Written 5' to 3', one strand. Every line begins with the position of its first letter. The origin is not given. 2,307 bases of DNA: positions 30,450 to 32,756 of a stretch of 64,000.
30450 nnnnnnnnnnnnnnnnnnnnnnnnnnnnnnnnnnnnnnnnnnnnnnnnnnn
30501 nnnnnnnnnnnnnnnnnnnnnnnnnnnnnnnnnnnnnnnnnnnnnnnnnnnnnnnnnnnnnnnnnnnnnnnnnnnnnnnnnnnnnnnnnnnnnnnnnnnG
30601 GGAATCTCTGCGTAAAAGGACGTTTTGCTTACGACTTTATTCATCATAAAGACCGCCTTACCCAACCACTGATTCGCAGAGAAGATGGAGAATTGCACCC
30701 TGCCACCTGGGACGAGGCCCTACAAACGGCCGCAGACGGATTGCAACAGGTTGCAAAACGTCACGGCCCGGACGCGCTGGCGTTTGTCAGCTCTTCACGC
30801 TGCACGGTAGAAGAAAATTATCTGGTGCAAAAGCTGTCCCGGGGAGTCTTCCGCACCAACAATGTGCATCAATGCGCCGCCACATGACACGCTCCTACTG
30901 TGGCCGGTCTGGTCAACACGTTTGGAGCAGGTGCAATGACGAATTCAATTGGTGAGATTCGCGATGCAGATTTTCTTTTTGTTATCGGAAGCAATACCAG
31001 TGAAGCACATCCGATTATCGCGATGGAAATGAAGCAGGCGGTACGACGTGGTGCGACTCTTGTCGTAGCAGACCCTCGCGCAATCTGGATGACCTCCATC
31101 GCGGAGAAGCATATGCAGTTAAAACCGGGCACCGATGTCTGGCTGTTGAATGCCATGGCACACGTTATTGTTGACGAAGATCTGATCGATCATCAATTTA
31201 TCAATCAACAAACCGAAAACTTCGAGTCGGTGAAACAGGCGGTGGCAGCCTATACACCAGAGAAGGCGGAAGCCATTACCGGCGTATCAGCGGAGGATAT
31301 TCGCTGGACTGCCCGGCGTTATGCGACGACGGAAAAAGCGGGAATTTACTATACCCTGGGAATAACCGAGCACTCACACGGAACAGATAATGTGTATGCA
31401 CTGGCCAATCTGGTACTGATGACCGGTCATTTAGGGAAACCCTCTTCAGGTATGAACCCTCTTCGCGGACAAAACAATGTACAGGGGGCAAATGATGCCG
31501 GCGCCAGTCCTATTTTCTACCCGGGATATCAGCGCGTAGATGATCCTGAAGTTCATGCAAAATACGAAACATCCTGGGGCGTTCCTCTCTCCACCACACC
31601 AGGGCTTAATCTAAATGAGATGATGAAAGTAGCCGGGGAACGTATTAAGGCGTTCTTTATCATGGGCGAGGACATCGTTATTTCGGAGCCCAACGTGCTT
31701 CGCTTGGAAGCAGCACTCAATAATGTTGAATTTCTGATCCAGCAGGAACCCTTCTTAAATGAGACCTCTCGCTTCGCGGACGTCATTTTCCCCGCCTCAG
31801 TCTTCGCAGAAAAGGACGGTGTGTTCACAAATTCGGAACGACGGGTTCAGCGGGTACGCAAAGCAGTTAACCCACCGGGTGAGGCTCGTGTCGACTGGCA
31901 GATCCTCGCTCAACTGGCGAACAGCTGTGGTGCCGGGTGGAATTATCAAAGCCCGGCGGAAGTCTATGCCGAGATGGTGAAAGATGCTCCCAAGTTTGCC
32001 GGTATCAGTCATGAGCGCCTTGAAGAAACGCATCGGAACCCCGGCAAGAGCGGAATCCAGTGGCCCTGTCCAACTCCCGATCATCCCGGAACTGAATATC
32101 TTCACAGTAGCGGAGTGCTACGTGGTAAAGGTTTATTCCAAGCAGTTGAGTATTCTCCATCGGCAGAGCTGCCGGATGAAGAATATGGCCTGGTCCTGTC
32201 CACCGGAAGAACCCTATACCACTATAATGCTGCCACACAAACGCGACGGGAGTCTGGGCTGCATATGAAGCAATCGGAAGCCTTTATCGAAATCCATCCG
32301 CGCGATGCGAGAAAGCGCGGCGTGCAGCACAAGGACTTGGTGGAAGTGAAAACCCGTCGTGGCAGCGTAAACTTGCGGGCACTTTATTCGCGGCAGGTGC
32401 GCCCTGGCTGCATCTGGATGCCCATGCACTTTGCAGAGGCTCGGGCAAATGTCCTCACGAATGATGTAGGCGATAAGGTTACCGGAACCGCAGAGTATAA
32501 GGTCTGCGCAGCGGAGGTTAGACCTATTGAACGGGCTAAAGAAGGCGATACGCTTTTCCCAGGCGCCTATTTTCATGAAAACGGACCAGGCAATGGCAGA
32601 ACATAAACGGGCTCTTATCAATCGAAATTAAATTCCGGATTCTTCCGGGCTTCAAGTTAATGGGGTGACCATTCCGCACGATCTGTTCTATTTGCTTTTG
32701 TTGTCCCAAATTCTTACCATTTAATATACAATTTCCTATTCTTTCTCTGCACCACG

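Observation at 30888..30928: SECIS-like hairpin with GGUCU apical loop about 20 nt downstream of the UGA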

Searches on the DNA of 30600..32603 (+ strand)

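Call 6: search_rna_families(source=window, start=30600, end=31200, threshold=evalue, max_evalue=10, show_alignments=3)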
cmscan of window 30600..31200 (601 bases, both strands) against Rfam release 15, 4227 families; matches with E-value up to 10: 8.
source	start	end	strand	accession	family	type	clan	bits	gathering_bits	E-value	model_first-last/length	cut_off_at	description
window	30882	30940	+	RF01989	SECIS_3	Cis-reg;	-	34.8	63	4.1e-06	1-59/59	no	Selenocysteine insertion sequence 3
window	30930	31009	+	RF00350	snoZ152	Gene; snRNA; snoRNA; CD-box;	-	16.2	50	5.3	1-109/109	no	Small nucleolar RNA Z152/R70/R12/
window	30927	31001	+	RF00439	SNORD87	Gene; snRNA; snoRNA; CD-box;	-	15.7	50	5.5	1-85/85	no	Small nucleolar RNA SNORD87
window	30807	30854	-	RF02450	ncr1175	Gene; sRNA;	-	13.9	60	9.9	7-54/110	no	Bacillus sRNA ncr1175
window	31140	31160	+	RF00658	mir-21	Gene; miRNA;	-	13.2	52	6.7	27-47/72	no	mir-21 microRNA precursor family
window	30721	30784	-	RF02784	SorX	Gene; sRNA;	-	13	46.6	3.3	1-73/73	no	Singlet oxygen resistance RNA X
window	30699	30743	+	RF02044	CDKN2B-AS_2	Gene; lncRNA;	-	12.8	50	4.9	1-46/46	no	CDKN2B antisense RNA 1 convserved region 2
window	30876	30904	-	RF00622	CPEB3_ribozyme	Gene; ribozyme;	-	11.9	35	4.6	16-43/78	no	Mammalian CPEB3 ribozyme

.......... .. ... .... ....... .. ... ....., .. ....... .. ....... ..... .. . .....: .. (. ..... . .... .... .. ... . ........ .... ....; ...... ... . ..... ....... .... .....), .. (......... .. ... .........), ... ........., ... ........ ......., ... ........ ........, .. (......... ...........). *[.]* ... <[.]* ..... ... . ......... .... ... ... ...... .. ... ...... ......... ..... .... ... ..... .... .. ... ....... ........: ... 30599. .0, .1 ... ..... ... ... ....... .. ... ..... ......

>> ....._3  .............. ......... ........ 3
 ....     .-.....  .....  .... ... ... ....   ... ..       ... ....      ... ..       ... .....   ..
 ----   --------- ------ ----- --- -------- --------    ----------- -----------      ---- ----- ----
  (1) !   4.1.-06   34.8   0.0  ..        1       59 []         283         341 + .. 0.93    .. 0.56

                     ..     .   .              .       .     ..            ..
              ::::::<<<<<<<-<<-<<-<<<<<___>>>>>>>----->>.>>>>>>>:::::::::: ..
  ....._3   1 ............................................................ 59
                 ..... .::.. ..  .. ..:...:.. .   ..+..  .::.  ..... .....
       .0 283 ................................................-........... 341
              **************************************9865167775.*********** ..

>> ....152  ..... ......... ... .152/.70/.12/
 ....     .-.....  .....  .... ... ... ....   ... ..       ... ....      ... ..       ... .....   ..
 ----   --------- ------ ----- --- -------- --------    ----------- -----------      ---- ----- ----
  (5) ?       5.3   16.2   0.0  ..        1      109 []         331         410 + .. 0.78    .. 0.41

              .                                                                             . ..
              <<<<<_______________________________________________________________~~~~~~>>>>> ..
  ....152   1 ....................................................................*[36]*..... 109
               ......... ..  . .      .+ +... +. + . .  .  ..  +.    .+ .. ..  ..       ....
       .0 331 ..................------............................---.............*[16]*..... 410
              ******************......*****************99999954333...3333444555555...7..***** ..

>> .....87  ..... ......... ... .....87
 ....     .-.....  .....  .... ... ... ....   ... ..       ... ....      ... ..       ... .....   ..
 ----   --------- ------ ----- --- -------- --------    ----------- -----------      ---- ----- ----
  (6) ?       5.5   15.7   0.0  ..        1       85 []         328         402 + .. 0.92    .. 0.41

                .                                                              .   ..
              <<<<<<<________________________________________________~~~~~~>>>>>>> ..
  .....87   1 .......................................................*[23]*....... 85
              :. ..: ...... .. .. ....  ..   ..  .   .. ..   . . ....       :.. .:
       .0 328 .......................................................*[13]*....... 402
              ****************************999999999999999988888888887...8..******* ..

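Call 49: search_rna_families(sources=[L201, L038, L021, L020, L005, L072, L067], threshold=evalue, max_evalue=0.1)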
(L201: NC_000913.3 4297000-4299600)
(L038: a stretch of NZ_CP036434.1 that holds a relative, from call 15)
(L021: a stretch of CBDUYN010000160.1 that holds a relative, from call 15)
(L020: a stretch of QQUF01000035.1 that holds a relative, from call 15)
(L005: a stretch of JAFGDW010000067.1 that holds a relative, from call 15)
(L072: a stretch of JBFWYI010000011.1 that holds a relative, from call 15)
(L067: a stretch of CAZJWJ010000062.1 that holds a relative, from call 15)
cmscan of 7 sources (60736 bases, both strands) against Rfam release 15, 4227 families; matches with E-value up to 0.1: 9.
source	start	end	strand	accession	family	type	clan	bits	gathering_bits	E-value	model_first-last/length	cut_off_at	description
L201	1901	1955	-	RF01988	SECIS_2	Cis-reg;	-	87.1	70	1.7e-17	1-55/55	no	Selenocysteine insertion sequence 2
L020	833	906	-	RF00005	tRNA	Gene; tRNA;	CL00001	66.7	29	2.3e-12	1-71/71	no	tRNA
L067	3995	4053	+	RF01989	SECIS_3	Cis-reg;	-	45.1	63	4.2e-07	1-59/59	no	Selenocysteine insertion sequence 3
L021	3948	4006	+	RF01989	SECIS_3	Cis-reg;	-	44.5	63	6.3e-07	1-59/59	no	Selenocysteine insertion sequence 3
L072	3995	4053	+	RF01989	SECIS_3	Cis-reg;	-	43.9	63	9.2e-07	1-59/59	no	Selenocysteine insertion sequence 3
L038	3995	4053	+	RF01989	SECIS_3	Cis-reg;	-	41.4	63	4.9e-06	1-59/59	no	Selenocysteine insertion sequence 3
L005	3995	4053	+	RF01989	SECIS_3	Cis-reg;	-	38.9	63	2.8e-05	1-59/59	no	Selenocysteine insertion sequence 3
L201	1895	1953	-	RF01989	SECIS_3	Cis-reg;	-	35.8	63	0.00022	1-59/59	no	Selenocysteine insertion sequence 3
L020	3995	4053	+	RF01989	SECIS_3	Cis-reg;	-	35.4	63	0.00028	1-59/59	no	Selenocysteine insertion sequence 3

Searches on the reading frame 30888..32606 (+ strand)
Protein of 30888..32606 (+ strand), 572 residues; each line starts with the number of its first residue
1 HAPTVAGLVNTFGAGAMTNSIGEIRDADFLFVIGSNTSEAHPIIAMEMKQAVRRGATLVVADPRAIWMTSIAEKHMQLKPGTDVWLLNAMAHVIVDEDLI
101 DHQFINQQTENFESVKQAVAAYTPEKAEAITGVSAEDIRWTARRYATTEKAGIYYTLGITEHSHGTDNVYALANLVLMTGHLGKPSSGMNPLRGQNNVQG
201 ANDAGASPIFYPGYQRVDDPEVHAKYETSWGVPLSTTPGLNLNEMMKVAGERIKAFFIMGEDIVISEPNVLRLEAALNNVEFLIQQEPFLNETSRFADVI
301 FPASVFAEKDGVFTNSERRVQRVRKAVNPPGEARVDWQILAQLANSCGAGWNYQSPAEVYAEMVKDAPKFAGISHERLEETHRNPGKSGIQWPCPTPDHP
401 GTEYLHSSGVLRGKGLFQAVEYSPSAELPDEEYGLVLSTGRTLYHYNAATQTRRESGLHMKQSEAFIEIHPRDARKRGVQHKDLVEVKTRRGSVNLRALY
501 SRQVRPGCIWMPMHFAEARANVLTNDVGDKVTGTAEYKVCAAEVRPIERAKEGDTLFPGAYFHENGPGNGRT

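Call 10: search_protein_families(library=pfam, proteins=[window:30888-32606:+])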
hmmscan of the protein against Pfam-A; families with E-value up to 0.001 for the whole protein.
window:30888-32606:+ (572 aa): 2 families
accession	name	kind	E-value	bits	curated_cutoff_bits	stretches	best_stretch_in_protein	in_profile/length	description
PF00384.28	Molybdopterin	-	1.7e-52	179.1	24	1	15-345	96-352/353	Molybdopterin oxidoreductase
PF01568.27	Molydop_binding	-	1.3e-33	115.7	26.8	1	435-541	1-110/110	Molydopterin dinucleotide binding domain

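Call 11: search_protein_families(library=ncbifam, proteins=[window:30888-32606:+])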
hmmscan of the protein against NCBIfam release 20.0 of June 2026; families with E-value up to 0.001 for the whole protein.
window:30888-32606:+ (572 aa): 28 families (the best 25 are shown)
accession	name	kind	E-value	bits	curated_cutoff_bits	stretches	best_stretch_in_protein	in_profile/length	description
TIGR01591.1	Fdh-alpha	equivalog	8.7e-186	618.9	666.25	1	1-544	130-672/672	formate dehydrogenase subunit alpha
NF047855.1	AssmNtatRedNasC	equivalog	1.5e-119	400.4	1100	1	10-545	163-707/708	assimilatory nitrate reductase catalytic subunit NasC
NF041323.1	Nitr_red_NasA_Halo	equivalog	2.7e-76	257.6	1000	1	4-544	130-672/673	assimilatory nitrate reductase NasA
TIGR01553.1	formate-DH-alph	equivalog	8.5e-65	219.1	814.2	4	1-110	196-305/1009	formate dehydrogenase-N subunit alpha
NF010055.0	PRK13532.1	equivalog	1.6e-61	208.6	904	3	108-340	324-565/830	nitrate reductase catalytic subunit NapA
TIGR01701.1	Fdhalpha-like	subfamily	4.7e-56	190.4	582.15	1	1-540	173-737/744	FdhF/YdeP family oxidoreductase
TIGR01706.1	NAPA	equivalog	7.2e-56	190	930.55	3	109-340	325-565/830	periplasmic nitrate reductase subunit alpha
NF041513.1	formate_DH_Act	exception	1.2e-49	169.1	1400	4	1-111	187-297/1067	formate dehydrogenase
NF012032.0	PRK15488.1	equivalog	1.4e-39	135.8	694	2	26-353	196-533/759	thiosulfate reductase PhsA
TIGR00509.1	bisC_fam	subfamily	2.7e-35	121.8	1017.55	1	48-354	197-517/772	molybdopterin guanine dinucleotide-containing S/N-oxide reductase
TIGR03479.1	DMSO_red_II_alp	subfamily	3.2e-35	121.5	984.75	3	112-197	388-473/913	molybdopterin-dependent oxidoreductase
TIGR02693.1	arsenite_ox_L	equivalog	1.2e-33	116.1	359.05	2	57-348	268-574/806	arsenate reductase (azurin) large subunit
TIGR02166.1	dmsA_ynfE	subfamily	5.2e-32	110.8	777.7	2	7-353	192-563/794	DMSO/selenate family reductase complex A subunit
NF007406.0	PRK09939.1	equivalog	1e-28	100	1473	1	1-268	183-471/759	acid resistance putative oxidoreductase YdeP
NF005895.0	PRK07860.1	equivalog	1.5e-25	89.4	802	1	199-365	510-676/811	NADH-quinone oxidoreductase subunit G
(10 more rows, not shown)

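Call 12: find_homologous_proteins(query=window:30888-32603:+, max_evalue=1e-50)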
Query window:30888-32603:+ (572 aa): 7998 proteins with E <= 1e-50 among 8000 candidates; the best 120 are listed.
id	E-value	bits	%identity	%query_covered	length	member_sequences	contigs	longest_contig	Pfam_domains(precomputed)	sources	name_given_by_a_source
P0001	0.0e+0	1283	100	97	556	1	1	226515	PF00384.28,PF01568.28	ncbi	-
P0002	0.0e+0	1076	83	97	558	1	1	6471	PF00384.28,PF01568.28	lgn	-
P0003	0.0e+0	1069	80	99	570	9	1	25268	PF00384.28,PF01568.28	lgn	-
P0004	0.0e+0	1068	81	99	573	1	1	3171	PF00384.28,PF01568.28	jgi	jgi:formate dehydrogenase major subunit/formate dehydrogenase alpha subunit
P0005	0.0e+0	1065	80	99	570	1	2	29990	PF00384.28,PF01568.28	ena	-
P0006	0.0e+0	1064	80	99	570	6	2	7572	PF00384.28,PF01568.28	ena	-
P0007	0.0e+0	1064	79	99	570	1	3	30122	PF00384.28,PF01568.28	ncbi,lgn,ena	-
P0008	0.0e+0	1064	79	99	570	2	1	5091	PF00384.28,PF01568.28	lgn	-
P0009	0.0e+0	1063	79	99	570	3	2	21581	PF00384.28,PF01568.28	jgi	jgi:formate dehydrogenase alpha subunit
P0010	0.0e+0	1062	80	99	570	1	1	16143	PF00384.28,PF01568.28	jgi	jgi:formate dehydrogenase alpha subunit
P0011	0.0e+0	1061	79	99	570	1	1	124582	PF00384.28,PF01568.28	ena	-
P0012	0.0e+0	1060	80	99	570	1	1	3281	PF00384.28,PF01568.28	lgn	-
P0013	0.0e+0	1060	79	99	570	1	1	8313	PF00384.28,PF01568.28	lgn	-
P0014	0.0e+0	1058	79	99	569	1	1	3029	PF00384.28,PF01568.28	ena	-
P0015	0.0e+0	1058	79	99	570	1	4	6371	PF00384.28,PF01568.28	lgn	-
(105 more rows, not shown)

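Call 13: find_encoding_contigs(protein=P0001, flank=3000, max_places=2)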
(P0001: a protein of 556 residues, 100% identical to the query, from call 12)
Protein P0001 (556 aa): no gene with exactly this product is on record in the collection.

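Call 15: find_related_loci(query=A1, collection=genome_contigs, flank=4000)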
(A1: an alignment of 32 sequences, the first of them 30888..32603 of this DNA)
Query A1 (572 aa) in genome_contigs; peptide patterns used: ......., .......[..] (x = any residue, [..] = any of these).
558 stretches matched a pattern; 430 encode a relative of the query (tblastn E <= 1e-3); the best 80 are kept; 80 distinct loci.
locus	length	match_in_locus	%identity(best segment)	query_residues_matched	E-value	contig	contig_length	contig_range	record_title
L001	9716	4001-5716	79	1-572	0e+0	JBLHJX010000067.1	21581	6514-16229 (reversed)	MAG: Candidatus Latescibacterota bacterium isolate 3300054698_44 Ga0535670_0003765, whole genome shotgun sequence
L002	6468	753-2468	80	1-572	0e+0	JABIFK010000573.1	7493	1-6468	MAG: Candidatus Latescibacterota bacterium isolate SI053_bin19 k141_610029, whole genome shotgun sequence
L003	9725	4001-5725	79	1-572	0e+0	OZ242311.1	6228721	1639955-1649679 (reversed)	MAG: Candidatus Latescibacterota bacterium isolate bccf755e-c1ee-4055-8c2e-878efcd7d1d4 genome assembly, chromosome: 1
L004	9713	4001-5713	79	1-568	0e+0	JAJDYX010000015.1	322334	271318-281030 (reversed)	MAG: Candidatus Latescibacterota bacterium isolate jk18x34bins.57 k141_282187, whole genome shotgun sequence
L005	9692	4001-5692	80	1-564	0e+0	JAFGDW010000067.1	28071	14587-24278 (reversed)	MAG: candidate division KSB1 bacterium isolate Zod_Metabat.1197 k87_2561141, whole genome shotgun sequence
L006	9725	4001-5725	78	1-572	0e+0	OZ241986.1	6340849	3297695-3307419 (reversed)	MAG: Candidatus Latescibacterota bacterium isolate 0d522d25-140f-41b3-910f-d932058e053c genome assembly, chromosome: 1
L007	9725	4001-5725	78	1-572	0e+0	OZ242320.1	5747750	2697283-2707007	MAG: Candidatus Latescibacterota bacterium isolate 06f19266-885c-4d39-bf7e-e57a8b9e9c03 genome assembly, chromosome: 1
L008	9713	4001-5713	79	1-568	0e+0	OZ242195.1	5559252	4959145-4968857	MAG: Candidatus Latescibacterota bacterium isolate a57e98d2-c2a9-4833-8eaa-f85fbefd33d8 genome assembly, chromosome: 1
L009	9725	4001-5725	79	1-572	0e+0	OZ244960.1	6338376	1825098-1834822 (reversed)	MAG: Candidatus Latescibacterota bacterium isolate 84ceb019-2832-410a-8319-f59b3e32517b genome assembly, chromosome: 1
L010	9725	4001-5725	79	1-572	0e+0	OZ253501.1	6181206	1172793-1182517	MAG: Candidatus Latescibacterota bacterium isolate f485d00f-16df-4488-a4d1-ddfd292eb512 genome assembly, chromosome: 1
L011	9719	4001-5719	79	1-572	0e+0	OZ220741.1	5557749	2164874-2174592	MAG: Candidatus Latescibacterota bacterium isolate a9e09e5c-d410-47d8-823c-ef7e39eb5a37 genome assembly, chromosome: 1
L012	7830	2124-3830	79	1-568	0e+0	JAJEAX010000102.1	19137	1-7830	MAG: Candidatus Latescibacterota bacterium isolate jk18x7bins.9 k141_38462, whole genome shotgun sequence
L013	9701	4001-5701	79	1-567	0e+0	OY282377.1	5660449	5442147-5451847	MAG: uncultured Latescibacteria bacterium genome assembly, chromosome: 1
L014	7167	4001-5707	79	1-568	0e+0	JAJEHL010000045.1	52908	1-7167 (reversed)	MAG: Candidatus Latescibacterota bacterium isolate p16x60bins.49 k141_511488, whole genome shotgun sequence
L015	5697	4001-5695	79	1-562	0e+0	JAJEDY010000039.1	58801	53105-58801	MAG: Candidatus Latescibacterota bacterium isolate p16x33bins.50 k141_599533, whole genome shotgun sequence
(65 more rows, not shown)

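Call 45: list_cluster_members(proteins=[P0001, P0121])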
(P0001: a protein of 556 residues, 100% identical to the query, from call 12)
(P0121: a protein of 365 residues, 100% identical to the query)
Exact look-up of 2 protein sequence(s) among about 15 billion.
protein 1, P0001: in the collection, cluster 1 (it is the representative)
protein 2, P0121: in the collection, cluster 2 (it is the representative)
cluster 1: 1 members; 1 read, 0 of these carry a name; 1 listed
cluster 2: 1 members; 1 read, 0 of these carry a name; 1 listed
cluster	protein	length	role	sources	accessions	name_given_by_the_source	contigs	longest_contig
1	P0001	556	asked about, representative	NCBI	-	-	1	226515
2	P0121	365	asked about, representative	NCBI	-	-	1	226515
